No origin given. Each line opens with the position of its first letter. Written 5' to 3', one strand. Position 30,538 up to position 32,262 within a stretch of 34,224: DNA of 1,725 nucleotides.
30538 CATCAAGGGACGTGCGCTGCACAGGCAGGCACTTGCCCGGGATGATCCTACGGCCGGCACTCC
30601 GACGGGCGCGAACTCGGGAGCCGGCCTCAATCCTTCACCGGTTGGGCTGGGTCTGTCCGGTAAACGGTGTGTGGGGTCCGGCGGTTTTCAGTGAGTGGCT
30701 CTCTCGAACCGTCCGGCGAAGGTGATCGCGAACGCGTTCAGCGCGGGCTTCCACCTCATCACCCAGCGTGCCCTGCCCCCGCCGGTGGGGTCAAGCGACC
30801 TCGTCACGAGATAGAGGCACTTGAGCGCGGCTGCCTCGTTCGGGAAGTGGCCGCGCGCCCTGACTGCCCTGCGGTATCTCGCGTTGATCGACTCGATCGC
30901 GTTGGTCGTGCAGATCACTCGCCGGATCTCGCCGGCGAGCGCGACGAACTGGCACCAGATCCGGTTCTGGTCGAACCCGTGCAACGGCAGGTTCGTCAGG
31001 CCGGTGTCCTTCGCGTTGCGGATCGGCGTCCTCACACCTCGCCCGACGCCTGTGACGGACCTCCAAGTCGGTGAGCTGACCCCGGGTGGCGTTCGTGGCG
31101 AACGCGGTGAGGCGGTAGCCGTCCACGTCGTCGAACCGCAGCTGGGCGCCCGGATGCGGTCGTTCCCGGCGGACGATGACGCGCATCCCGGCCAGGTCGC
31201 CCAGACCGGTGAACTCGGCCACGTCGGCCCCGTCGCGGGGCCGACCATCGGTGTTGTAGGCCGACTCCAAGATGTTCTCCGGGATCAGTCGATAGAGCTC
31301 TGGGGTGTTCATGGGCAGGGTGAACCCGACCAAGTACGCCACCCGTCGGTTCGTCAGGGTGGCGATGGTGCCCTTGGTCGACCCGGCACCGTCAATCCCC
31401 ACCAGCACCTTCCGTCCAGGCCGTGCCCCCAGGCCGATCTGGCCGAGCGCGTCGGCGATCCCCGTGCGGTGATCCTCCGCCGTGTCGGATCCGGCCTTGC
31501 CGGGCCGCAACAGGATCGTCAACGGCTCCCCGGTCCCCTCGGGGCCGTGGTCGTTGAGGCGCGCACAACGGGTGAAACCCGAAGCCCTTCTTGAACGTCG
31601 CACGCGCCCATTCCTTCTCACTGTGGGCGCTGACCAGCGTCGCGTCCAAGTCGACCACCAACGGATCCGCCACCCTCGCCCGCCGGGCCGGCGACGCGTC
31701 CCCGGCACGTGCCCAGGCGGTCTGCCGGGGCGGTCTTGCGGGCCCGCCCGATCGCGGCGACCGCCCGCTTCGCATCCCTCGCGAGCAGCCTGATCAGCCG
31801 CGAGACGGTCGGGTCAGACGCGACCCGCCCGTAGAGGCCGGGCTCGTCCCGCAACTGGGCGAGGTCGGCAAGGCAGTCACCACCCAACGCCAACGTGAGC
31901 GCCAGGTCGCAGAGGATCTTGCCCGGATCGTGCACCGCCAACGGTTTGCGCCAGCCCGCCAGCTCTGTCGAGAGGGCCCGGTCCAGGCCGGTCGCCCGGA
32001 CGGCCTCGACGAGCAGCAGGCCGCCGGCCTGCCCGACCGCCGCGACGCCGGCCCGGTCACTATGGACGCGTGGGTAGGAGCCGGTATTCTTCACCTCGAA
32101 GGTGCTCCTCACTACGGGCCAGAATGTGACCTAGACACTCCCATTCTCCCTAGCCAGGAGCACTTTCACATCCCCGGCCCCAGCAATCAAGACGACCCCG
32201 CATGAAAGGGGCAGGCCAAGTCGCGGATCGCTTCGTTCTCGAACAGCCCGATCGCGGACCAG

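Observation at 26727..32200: Nested and decayed IS cluster: intact IS256 inserted into an IS630 element, plus a 283-bp identical IS256 fragment fused to a frameshifted IS1380 transposase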

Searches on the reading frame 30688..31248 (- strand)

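Call 6: search_protein_families(library=pfam, proteins=[window:30688-31248:-], max_evalue=0.01)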
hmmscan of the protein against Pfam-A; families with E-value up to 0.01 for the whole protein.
window:30688-31248:- (186 aa): 1 family
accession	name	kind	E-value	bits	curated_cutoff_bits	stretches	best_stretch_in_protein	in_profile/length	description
PF00872.24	Transposase_mut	-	2.5e-15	56.7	21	1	99-153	319-373/379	Transposase, Mutator family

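Call 7: search_protein_families(library=ncbifam, proteins=[window:30688-31248:-], max_evalue=0.01)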
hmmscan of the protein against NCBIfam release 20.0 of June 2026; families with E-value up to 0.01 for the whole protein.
window:30688-31248:- (186 aa): 2 families
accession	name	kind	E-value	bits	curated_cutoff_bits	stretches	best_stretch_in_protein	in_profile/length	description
NF033543.2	transpos_IS256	equivalog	1.3e-12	47.4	150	1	99-150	284-335/338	IS256 family transposase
NF033539.1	transpos_IS1380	equivalog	0.0055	15.4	180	1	76-112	338-375/419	IS1380 family transposase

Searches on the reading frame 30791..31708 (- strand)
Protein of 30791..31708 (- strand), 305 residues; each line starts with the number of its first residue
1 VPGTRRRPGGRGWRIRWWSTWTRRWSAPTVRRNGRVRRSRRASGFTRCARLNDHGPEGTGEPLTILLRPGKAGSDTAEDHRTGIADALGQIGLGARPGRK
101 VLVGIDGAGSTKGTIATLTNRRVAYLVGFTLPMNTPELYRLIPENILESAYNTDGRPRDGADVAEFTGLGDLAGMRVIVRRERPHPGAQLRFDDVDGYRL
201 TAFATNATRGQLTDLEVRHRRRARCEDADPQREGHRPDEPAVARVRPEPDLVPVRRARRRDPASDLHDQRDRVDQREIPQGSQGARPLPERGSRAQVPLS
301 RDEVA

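Call 6: search_protein_families(library=pfam, proteins=[window:30791-31708:-], max_evalue=0.01)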
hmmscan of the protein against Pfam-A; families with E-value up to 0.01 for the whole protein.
window:30791-31708:- (305 aa): 1 family
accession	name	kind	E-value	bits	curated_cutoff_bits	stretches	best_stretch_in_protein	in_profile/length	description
PF13701.12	DDE_Tnp_1_4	-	1.5e-08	33.8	34.7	1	57-227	177-334/435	Transposase DDE domain group 1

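Call 7: search_protein_families(library=ncbifam, proteins=[window:30791-31708:-], max_evalue=0.01)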
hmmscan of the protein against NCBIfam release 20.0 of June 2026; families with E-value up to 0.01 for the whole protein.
window:30791-31708:- (305 aa): 1 family
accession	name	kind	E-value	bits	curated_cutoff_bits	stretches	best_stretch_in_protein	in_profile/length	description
NF033539.1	transpos_IS1380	equivalog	3.3e-21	75.4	180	1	57-227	168-336/419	IS1380 family transposase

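Call 43: find_encoding_contigs(protein=window:30791-31708:-, flank=10000, max_places=10)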
Protein window:30791-31708:- (305 aa): no gene with exactly this product is on record in the collection.

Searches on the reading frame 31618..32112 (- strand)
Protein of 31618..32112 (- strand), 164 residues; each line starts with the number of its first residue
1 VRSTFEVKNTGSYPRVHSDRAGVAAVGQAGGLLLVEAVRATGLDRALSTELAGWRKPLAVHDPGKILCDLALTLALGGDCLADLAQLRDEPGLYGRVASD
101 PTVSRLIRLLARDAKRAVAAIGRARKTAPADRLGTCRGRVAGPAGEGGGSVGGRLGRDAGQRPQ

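Call 6: search_protein_families(library=pfam, proteins=[window:31618-32112:-], max_evalue=0.01)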
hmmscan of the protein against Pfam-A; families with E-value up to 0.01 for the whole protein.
window:31618-32112:- (164 aa): 2 families
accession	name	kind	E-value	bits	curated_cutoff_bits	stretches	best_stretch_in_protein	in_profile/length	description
PF13701.12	DDE_Tnp_1_4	-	4.9e-18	65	34.7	1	10-122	3-122/435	Transposase DDE domain group 1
PF21031.3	WDR54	-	0.0063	16.1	26.6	1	24-109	133-208/334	WDR54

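Call 7: search_protein_families(library=ncbifam, proteins=[window:31618-32112:-], max_evalue=0.01)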
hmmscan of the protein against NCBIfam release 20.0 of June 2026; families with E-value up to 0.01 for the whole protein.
window:31618-32112:- (164 aa): 1 family
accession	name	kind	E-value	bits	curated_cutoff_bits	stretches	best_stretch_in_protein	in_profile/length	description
NF033539.1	transpos_IS1380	equivalog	2.1e-17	62.9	180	1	24-123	8-111/419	IS1380 family transposase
